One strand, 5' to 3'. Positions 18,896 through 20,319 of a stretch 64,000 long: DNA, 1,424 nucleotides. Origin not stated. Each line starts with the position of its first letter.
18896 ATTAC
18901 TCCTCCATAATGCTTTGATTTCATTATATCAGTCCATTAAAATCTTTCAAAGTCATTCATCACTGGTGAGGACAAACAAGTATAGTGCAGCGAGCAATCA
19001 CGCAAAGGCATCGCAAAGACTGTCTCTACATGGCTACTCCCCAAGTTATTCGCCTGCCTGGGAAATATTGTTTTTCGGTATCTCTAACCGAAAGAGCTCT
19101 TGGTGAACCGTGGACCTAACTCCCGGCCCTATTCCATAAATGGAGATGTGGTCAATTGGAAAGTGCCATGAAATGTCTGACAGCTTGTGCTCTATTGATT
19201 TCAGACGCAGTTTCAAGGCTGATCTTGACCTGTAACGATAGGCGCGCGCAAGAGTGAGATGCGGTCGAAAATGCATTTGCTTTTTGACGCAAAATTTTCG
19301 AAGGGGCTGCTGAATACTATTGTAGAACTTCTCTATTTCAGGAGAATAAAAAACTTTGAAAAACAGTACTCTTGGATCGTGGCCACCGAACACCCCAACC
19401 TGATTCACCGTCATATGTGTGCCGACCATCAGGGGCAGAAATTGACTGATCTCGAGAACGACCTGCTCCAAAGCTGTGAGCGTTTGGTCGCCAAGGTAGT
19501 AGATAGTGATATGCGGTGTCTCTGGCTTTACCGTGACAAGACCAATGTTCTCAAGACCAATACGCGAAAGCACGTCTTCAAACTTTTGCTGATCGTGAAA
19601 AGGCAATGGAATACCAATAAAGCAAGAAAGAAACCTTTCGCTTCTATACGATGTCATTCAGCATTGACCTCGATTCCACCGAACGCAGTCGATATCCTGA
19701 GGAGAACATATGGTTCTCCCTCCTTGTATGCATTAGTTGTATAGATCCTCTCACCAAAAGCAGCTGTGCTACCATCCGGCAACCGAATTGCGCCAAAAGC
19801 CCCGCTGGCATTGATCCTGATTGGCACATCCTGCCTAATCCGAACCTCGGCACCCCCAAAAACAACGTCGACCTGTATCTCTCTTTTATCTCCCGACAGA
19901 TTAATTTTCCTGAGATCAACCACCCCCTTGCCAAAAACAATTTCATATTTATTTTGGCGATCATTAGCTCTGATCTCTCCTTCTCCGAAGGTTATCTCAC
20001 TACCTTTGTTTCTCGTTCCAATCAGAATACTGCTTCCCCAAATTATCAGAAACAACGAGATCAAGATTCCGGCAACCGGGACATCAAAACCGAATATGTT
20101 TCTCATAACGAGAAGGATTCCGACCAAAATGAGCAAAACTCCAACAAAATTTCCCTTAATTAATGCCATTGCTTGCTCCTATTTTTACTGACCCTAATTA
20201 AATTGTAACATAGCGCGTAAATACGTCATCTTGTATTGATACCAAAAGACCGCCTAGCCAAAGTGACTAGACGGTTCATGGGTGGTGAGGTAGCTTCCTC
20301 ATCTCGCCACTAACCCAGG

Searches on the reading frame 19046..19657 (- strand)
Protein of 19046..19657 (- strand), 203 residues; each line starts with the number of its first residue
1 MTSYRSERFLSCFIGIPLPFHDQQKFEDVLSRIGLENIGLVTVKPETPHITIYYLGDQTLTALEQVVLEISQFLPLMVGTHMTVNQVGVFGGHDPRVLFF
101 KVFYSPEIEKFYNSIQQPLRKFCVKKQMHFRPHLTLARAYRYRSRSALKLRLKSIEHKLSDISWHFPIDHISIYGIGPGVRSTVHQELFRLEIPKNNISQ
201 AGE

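Call 82: search_protein_families(library=pfam, proteins=[window:19046-19657:-], max_evalue=0.01)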
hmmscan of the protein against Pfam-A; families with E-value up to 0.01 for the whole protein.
window:19046-19657:- (203 aa): 2 families
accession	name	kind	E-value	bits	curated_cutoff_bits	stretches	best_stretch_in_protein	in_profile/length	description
PF02834.22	LigT_PEase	-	1.2e-11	45.1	23.3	2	34-98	19-86/87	LigT like Phosphoesterase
PF13563.12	2_5_RNA_ligase2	-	1.2e-09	38.9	27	1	46-174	24-146/152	2'-5' RNA ligase superfamily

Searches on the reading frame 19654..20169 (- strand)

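Call 82: search_protein_families(library=pfam, proteins=[window:19654-20169:-], max_evalue=0.01)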
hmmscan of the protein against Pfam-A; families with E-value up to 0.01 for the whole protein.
window:19654-20169:- (171 aa): 2 families
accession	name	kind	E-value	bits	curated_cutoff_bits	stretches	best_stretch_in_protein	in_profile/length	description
PF09922.15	LiaF-like_C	-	4.2e-08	33.5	29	1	75-168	19-114/114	Cell wall-active antibiotics response LiaF, C-terminal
PF22570.1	LiaF-TM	-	0.00072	20.8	27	1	8-55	1-48/98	LiaF transmembrane domain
